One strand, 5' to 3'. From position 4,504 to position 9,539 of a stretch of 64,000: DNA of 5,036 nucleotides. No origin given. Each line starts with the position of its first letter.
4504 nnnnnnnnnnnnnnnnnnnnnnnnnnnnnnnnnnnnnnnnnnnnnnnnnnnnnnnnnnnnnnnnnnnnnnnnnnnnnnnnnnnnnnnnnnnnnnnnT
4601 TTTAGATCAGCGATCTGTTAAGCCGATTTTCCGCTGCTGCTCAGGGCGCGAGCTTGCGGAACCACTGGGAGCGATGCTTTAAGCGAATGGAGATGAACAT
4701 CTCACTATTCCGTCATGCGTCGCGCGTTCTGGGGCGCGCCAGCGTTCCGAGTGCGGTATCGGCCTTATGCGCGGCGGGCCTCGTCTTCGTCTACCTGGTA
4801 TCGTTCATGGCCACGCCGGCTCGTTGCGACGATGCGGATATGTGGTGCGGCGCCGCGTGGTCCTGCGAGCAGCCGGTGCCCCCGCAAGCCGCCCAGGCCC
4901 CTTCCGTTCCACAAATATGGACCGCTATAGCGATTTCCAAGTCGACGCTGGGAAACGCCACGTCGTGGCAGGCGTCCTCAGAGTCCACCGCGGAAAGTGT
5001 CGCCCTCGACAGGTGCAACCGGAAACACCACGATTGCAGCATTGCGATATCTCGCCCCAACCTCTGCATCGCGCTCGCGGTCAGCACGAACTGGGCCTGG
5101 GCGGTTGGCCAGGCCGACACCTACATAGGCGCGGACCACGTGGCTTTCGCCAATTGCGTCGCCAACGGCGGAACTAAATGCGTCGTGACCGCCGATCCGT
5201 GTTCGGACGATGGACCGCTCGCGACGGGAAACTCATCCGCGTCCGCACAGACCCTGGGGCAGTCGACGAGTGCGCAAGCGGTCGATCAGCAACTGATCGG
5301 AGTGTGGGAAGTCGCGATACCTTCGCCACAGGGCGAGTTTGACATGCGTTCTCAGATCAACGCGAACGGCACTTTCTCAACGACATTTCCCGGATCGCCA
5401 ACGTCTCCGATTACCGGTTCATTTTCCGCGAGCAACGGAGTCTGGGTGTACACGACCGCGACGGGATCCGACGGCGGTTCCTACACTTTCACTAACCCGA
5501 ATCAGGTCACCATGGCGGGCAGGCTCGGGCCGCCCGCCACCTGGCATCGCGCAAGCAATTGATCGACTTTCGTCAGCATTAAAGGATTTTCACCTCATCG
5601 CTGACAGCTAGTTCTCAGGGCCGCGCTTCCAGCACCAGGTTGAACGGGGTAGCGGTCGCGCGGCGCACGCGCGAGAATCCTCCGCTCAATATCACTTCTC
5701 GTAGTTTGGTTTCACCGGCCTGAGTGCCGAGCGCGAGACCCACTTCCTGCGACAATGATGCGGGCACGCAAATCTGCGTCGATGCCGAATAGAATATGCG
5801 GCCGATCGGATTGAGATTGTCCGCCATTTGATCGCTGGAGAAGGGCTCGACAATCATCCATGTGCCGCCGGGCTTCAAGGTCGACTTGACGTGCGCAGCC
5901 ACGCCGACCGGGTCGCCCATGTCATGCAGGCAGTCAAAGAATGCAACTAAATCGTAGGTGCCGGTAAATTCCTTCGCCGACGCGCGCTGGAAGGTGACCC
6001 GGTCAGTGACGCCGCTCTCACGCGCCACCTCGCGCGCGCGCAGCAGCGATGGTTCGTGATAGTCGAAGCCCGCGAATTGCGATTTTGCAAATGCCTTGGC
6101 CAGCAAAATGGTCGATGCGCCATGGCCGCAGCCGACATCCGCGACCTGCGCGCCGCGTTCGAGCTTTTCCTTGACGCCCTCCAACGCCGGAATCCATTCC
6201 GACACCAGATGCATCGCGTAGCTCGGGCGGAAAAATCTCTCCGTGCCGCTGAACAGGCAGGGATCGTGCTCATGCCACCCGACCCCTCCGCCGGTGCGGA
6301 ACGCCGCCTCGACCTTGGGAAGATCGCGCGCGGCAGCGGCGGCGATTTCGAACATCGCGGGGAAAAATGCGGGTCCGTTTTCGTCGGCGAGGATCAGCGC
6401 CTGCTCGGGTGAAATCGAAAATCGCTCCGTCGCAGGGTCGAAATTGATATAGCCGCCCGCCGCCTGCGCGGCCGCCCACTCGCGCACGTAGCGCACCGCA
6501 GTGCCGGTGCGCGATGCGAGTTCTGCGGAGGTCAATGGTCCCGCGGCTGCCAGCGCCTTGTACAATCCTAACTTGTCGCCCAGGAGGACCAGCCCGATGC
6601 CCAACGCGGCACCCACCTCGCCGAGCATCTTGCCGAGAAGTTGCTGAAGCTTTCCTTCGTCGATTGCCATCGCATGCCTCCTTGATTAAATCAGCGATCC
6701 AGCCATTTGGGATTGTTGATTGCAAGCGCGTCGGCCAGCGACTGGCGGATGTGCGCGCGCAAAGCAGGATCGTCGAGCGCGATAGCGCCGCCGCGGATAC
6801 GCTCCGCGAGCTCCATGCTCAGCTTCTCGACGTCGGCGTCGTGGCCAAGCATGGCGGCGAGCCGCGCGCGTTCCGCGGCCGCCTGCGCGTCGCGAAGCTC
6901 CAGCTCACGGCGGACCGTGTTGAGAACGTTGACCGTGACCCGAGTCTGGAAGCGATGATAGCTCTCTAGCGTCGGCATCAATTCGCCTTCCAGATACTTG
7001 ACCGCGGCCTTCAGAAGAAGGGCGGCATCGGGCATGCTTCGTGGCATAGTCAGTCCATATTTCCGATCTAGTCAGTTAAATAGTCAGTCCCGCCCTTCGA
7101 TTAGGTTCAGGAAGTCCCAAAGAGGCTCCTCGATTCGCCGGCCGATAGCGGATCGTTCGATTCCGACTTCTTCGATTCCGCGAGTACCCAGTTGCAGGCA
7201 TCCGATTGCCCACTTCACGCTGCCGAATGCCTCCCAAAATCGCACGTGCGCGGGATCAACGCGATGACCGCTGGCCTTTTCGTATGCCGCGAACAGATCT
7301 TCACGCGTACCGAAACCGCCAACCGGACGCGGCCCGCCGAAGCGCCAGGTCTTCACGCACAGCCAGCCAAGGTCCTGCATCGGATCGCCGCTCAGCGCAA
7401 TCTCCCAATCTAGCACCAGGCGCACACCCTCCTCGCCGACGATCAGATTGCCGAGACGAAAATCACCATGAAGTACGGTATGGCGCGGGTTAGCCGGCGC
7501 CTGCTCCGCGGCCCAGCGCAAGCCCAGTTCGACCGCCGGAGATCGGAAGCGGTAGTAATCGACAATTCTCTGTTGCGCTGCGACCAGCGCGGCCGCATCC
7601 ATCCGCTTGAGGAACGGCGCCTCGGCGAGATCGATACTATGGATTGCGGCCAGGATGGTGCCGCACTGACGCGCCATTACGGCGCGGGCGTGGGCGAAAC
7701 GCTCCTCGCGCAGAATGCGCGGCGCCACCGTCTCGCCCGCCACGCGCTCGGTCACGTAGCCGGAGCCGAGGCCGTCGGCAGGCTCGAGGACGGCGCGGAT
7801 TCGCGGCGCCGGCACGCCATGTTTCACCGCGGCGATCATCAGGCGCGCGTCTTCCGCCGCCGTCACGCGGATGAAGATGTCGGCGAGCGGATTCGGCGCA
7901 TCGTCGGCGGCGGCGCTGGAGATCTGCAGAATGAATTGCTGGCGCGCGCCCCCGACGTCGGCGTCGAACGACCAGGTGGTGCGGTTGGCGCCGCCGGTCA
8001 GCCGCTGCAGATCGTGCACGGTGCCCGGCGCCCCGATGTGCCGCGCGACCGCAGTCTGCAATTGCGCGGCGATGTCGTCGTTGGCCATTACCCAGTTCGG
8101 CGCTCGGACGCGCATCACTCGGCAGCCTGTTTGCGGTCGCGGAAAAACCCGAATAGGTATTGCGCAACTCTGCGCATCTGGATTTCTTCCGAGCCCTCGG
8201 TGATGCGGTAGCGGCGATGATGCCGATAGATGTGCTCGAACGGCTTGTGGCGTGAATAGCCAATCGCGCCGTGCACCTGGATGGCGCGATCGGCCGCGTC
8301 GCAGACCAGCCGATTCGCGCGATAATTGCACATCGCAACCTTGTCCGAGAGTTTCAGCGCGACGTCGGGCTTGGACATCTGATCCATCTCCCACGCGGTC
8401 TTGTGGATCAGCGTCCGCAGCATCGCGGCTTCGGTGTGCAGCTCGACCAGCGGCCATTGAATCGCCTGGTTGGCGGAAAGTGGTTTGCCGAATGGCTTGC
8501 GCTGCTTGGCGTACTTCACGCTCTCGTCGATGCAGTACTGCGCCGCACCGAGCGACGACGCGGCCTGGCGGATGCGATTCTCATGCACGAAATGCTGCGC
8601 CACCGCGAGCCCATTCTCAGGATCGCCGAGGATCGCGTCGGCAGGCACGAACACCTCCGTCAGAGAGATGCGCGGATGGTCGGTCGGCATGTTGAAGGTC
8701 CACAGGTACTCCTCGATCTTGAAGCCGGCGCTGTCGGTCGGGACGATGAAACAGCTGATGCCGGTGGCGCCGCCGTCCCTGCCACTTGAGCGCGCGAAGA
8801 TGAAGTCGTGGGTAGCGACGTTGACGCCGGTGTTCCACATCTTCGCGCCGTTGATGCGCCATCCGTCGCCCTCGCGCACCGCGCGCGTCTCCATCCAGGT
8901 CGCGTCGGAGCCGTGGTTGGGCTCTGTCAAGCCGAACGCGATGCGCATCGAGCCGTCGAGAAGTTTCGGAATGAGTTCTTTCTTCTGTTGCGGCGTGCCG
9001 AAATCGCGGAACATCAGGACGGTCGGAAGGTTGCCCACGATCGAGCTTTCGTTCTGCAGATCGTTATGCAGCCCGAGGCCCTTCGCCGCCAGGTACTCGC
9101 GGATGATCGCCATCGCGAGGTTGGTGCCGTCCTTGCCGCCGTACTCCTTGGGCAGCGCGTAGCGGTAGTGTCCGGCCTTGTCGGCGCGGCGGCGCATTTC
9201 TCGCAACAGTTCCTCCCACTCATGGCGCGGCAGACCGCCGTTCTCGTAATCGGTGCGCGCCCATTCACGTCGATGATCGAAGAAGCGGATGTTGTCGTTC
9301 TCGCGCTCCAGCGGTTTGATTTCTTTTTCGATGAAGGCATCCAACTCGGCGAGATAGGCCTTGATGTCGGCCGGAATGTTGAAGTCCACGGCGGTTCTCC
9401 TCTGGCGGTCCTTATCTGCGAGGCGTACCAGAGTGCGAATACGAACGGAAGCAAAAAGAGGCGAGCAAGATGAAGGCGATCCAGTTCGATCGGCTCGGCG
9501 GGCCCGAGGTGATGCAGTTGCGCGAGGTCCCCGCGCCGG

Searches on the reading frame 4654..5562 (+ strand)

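Call 36: search_protein_families(library=pfam, proteins=[window:4654-5562:+], max_evalue=0.0001)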
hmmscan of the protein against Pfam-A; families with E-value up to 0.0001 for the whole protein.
window:4654-5562:+ (302 aa): 1 family
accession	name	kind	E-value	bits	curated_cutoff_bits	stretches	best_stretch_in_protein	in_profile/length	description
PF13827.11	DUF4189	-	8.5e-14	52.4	25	1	89-183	1-97/97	Domain of unknown function (DUF4189)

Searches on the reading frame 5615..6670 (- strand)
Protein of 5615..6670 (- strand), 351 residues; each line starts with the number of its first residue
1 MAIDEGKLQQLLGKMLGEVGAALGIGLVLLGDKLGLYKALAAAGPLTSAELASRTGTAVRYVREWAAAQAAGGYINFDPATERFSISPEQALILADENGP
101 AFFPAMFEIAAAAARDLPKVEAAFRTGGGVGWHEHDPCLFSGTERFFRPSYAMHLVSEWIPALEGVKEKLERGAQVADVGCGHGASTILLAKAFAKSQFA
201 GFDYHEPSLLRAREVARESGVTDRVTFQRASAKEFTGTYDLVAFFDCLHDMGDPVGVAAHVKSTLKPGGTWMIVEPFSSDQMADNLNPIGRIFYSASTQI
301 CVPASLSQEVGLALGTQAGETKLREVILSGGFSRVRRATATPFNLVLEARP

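Call 36: search_protein_families(library=pfam, proteins=[window:5615-6670:-], max_evalue=0.0001)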
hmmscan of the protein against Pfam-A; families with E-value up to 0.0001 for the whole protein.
window:5615-6670:- (351 aa): 10 families
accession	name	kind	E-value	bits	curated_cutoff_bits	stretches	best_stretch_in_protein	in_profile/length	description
PF13847.12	Methyltransf_31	-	1e-17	64.6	27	1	171-277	2-113/145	Methyltransferase domain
PF13649.12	Methyltransf_25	-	6.1e-14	52.9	27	1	176-269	1-97/97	Methyltransferase domain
PF08242.18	Methyltransf_12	-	6.7e-14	52.8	30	1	178-270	2-97/98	Methyltransferase domain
PF13489.12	Methyltransf_23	-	3e-13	50.3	27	1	160-285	10-128/164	Methyltransferase domain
PF21320.3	HTH_65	-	6.8e-13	49.1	24.1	1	27-94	6-73/75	Rv2258c-like winged HTH domain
PF08241.18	Methyltransf_11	-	3.2e-11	44.2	21.2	1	178-271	2-93/95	Methyltransferase domain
PF13578.12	Methyltransf_24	-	7e-07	30.5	26.3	1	179-272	3-101/105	Methyltransferase domain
PF01209.24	Ubie_methyltran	-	9.3e-06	25.6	20.1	1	171-278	46-155/233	ubiE/COQ5 methyltransferase family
PF12847.13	Methyltransf_18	-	1.1e-05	25.9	27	1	163-229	5-71/151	Methyltransferase domain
PF05175.20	MTS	-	5.9e-05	23.2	23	0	172-274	31-139/170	Methyltransferase small domain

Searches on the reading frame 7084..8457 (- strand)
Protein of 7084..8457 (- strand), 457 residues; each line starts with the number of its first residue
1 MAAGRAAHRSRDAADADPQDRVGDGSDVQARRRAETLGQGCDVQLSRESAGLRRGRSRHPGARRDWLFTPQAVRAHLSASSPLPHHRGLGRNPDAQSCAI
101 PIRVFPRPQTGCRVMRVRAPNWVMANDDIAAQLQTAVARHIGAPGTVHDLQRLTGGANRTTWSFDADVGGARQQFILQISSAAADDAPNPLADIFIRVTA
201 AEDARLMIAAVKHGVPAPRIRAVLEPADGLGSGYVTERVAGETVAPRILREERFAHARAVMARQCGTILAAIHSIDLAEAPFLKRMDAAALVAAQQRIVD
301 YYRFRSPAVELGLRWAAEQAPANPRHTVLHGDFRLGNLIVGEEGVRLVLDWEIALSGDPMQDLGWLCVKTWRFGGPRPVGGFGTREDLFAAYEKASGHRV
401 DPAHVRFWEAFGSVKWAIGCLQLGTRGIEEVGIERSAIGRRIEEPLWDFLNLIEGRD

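Call 36: search_protein_families(library=pfam, proteins=[window:7084-8457:-], max_evalue=0.0001)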
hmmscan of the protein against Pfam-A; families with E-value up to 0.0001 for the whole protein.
window:7084-8457:- (457 aa): 1 family
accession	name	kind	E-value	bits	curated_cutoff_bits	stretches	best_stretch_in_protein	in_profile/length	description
PF01636.29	APH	-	1.9e-25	90.5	23.2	1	150-391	2-232/239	Phosphotransferase enzyme family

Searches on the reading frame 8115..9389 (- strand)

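Call 36: search_protein_families(library=pfam, proteins=[window:8115-9389:-], max_evalue=0.0001)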
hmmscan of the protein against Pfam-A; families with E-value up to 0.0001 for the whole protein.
window:8115-9389:- (424 aa): 4 families
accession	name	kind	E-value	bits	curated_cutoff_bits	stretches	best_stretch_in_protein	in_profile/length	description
PF00441.29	Acyl-CoA_dh_1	-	5.7e-42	143.8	22.4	1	259-411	2-148/150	Acyl-CoA dehydrogenase, C-terminal domain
PF02770.24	Acyl-CoA_dh_M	-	1.2e-18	67.5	33.3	1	151-229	1-79/97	Acyl-CoA dehydrogenase, middle domain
PF02771.21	Acyl-CoA_dh_N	-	1.1e-10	42.3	22.9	1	40-146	11-112/113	Acyl-CoA dehydrogenase, N-terminal domain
PF08028.16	Acyl-CoA_dh_2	-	5.4e-09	36.9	22.7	1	275-389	3-121/134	Acyl-CoA dehydrogenase, C-terminal domain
